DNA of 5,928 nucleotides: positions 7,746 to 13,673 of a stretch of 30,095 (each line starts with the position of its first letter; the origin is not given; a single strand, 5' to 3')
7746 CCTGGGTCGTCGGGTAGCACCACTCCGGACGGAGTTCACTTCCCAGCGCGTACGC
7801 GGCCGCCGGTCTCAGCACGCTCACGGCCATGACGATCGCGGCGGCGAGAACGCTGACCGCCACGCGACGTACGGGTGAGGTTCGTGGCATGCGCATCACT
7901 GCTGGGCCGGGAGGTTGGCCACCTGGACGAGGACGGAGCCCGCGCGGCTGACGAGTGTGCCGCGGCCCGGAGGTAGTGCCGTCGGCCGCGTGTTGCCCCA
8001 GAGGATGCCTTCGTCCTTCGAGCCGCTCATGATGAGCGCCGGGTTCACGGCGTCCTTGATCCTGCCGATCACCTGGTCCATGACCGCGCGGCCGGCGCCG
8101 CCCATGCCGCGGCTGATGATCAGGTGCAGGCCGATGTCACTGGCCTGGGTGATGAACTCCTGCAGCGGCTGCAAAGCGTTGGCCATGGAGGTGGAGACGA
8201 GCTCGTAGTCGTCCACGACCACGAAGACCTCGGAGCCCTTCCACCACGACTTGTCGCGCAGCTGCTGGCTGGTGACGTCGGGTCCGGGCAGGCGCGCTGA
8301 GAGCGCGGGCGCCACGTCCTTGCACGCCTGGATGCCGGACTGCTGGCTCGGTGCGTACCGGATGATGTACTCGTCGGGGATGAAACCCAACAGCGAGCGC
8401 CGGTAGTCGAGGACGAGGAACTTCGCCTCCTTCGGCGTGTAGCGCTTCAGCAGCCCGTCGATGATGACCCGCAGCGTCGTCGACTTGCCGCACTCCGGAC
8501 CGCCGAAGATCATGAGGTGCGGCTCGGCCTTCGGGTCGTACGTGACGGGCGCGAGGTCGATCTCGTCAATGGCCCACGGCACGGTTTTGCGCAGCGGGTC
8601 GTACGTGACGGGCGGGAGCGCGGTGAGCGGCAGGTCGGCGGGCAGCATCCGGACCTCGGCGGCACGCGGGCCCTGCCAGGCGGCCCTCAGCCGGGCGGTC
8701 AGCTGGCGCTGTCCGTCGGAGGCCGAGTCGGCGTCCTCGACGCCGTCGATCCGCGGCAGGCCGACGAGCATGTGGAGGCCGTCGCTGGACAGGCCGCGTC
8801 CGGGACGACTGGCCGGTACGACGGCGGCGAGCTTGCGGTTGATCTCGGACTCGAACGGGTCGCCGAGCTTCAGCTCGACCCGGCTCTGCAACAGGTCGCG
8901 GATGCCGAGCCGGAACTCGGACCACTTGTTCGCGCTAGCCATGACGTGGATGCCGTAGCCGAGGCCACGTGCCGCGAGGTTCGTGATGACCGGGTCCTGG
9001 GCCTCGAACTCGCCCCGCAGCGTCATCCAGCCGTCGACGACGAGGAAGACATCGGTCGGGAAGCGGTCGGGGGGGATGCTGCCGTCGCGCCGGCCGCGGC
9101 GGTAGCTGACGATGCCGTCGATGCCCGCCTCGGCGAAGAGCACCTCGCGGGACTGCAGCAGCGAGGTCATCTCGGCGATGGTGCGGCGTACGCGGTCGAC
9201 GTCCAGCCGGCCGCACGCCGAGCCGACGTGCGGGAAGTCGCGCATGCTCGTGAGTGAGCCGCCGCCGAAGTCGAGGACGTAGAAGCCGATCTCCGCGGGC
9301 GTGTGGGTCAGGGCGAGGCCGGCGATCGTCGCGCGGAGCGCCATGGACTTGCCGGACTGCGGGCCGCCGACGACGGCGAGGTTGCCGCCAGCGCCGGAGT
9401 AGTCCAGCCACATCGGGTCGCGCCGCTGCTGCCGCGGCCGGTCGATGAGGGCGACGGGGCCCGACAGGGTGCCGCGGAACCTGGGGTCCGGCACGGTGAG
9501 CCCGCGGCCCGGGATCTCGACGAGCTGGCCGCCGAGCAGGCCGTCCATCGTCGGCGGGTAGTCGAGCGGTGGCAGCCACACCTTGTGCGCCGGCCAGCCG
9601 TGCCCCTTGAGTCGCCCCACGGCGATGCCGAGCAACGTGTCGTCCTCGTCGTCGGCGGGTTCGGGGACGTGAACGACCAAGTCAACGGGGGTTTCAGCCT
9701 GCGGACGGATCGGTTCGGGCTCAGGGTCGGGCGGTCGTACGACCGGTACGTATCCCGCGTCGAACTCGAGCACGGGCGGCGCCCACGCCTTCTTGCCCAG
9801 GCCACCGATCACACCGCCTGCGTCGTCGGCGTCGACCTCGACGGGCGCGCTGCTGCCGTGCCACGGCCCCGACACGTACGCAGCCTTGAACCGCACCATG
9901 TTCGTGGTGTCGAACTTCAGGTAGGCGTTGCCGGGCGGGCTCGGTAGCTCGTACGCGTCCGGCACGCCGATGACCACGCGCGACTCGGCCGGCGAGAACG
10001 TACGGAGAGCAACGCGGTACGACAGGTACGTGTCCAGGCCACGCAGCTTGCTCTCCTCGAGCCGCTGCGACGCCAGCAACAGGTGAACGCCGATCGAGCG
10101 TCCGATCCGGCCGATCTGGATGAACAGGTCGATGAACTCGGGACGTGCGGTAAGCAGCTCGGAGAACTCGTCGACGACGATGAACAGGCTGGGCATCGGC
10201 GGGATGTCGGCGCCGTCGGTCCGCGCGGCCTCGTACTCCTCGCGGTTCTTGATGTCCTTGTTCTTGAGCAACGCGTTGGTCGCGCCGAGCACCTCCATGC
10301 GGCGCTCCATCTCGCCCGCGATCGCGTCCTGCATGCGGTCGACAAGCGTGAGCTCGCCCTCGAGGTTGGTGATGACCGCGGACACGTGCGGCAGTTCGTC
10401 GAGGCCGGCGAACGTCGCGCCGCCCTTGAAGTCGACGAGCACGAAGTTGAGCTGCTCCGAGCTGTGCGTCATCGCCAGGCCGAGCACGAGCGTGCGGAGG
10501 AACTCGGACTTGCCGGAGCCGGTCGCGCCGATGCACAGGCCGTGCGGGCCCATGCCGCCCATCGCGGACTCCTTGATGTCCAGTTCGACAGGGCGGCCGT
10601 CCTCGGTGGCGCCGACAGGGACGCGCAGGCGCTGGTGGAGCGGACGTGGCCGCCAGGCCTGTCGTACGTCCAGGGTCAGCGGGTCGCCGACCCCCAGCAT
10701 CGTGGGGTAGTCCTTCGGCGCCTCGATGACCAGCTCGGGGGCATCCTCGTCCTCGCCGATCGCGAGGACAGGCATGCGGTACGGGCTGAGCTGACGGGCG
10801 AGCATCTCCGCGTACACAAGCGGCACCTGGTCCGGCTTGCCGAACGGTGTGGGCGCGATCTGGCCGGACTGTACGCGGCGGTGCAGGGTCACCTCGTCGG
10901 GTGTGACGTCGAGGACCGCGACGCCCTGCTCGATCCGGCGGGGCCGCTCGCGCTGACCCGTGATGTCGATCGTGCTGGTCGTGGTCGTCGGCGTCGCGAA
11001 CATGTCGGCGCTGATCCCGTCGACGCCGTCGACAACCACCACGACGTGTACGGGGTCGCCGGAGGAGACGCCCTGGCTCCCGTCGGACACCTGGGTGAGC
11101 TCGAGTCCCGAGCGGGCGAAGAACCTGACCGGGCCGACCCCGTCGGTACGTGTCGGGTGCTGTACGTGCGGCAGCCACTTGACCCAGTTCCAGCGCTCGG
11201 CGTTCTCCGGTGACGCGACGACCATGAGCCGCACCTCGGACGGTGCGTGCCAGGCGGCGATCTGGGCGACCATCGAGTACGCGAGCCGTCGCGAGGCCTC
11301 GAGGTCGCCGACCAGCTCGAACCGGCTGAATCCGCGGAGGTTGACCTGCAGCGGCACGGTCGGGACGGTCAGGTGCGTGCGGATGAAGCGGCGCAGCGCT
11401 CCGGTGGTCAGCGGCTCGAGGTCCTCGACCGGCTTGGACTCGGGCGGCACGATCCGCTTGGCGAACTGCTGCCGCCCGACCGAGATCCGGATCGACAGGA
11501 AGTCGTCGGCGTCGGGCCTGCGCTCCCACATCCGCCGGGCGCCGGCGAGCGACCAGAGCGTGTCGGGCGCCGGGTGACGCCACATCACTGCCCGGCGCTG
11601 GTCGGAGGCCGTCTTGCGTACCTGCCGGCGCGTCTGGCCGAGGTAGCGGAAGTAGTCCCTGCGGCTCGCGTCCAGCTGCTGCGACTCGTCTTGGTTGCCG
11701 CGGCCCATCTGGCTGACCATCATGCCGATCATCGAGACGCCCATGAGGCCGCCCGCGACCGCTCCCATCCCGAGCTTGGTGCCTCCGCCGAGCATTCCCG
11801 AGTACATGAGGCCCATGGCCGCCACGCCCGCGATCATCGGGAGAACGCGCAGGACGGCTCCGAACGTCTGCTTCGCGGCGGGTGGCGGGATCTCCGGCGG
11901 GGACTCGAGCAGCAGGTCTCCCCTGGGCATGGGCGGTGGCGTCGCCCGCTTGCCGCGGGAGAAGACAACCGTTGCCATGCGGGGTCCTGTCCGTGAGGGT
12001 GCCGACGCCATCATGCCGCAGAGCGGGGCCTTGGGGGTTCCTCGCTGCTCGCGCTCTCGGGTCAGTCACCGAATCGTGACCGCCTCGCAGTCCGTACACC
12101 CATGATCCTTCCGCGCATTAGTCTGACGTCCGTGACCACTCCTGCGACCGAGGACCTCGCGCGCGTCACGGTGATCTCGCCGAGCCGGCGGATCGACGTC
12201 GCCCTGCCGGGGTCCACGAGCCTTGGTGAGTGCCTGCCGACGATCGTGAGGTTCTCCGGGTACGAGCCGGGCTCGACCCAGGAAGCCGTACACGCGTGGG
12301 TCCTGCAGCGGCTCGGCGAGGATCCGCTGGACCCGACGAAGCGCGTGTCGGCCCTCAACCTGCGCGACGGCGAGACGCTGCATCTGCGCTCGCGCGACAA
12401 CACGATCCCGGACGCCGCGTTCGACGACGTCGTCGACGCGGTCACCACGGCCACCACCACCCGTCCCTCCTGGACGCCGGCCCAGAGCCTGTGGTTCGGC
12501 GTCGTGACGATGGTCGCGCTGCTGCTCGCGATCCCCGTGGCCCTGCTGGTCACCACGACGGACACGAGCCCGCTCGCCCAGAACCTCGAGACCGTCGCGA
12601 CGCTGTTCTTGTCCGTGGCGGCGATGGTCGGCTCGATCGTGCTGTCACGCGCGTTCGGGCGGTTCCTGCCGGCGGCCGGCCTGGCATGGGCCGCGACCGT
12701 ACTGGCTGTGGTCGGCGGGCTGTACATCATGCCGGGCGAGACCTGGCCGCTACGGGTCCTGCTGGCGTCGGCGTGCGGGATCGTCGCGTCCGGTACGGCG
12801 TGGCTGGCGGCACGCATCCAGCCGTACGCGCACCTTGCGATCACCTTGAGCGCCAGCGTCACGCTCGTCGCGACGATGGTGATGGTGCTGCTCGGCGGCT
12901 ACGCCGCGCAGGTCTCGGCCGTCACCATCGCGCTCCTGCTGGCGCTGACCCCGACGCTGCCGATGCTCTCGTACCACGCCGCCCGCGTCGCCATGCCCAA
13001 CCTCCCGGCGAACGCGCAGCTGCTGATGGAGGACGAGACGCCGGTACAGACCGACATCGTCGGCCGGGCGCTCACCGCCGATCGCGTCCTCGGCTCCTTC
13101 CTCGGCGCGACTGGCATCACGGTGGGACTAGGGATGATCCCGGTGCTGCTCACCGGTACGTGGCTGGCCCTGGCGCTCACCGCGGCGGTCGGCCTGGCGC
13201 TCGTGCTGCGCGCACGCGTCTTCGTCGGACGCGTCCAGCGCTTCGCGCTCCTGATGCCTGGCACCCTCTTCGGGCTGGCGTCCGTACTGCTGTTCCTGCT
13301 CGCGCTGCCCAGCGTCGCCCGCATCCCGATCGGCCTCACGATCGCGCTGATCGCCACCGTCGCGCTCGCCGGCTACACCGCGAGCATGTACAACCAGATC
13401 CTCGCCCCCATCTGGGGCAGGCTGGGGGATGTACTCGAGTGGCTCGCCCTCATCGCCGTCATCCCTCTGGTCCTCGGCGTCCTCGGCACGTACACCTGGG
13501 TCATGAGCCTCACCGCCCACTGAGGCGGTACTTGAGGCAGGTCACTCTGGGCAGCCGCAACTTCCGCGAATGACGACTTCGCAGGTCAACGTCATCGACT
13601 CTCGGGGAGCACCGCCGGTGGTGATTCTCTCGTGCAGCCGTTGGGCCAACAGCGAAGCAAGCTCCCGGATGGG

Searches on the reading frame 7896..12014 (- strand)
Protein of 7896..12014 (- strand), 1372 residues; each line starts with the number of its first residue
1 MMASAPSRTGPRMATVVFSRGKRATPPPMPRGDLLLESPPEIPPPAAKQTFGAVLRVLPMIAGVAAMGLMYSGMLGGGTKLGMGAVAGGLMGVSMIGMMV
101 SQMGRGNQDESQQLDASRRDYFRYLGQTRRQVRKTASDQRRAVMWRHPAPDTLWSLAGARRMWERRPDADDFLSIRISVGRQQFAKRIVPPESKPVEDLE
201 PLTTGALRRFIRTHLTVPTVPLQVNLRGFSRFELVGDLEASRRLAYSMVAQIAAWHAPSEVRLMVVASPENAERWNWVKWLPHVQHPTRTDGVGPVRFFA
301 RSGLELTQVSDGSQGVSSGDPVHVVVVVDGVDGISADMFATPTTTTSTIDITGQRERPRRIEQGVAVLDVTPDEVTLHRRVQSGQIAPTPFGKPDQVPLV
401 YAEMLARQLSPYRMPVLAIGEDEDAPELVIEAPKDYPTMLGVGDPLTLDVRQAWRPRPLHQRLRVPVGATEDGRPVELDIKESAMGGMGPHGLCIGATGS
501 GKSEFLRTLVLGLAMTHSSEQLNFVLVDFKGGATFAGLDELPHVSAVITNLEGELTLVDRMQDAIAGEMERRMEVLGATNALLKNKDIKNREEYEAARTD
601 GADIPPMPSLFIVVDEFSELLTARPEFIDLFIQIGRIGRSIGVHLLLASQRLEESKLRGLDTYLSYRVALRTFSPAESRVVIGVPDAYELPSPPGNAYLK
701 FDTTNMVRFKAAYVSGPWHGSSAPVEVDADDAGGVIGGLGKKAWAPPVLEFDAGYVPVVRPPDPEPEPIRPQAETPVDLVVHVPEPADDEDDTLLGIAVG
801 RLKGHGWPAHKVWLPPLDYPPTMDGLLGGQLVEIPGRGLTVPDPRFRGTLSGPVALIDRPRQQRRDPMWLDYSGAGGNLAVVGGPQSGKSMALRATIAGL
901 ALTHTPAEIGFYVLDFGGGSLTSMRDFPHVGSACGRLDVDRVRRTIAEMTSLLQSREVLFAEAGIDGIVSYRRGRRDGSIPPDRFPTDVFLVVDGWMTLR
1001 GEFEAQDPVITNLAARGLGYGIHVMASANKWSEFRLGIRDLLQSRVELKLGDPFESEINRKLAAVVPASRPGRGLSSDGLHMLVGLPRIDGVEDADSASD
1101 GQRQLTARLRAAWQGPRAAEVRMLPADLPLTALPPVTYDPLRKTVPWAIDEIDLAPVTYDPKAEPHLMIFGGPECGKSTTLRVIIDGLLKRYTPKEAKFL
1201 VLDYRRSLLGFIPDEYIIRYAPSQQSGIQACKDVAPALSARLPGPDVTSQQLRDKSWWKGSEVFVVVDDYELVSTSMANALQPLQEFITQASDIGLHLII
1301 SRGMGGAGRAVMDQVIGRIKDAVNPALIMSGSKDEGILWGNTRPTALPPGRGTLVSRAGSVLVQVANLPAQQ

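Call 4: search_protein_families(library=pfam, proteins=[window:7896-12014:-])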
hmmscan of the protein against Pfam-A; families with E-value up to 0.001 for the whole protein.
window:7896-12014:- (1372 aa): 5 families
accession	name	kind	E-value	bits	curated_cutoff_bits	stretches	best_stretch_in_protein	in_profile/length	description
PF01580.24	FtsK_SpoIIIE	-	3.7e-88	295.1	24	3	856-1089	19-219/221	FtsK/SpoIIIE family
PF13401.12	AAA_22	-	1.5e-12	48.4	27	1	1165-1300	6-122/130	AAA domain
PF01935.23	DUF87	-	1.3e-05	25.8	23.2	0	1164-1204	23-60/220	Helicase HerA, central domain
PF13245.12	AAA_19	-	0.00018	22.1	25.1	0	1164-1193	11-40/134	AAA domain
PF24883.2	NPHP3_N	-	0.0005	20.8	24.8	0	1146-1191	4-49/164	Nephrocystin 3, N-terminal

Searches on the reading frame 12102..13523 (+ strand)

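Call 3: search_protein_families(library=pfam, proteins=[window:12102-13523:+])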
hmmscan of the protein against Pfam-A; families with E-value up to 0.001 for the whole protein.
window:12102-13523:+ (473 aa): 2 families
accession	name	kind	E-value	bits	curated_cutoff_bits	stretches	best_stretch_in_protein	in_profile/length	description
PF19053.6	EccD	-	6.4e-59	200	30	1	131-470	3-339/339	EccD-like transmembrane domain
PF08817.16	YukD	-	3.7e-16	60.1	27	1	20-95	2-76/76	WXG100 protein secretion system (Wss), protein YukD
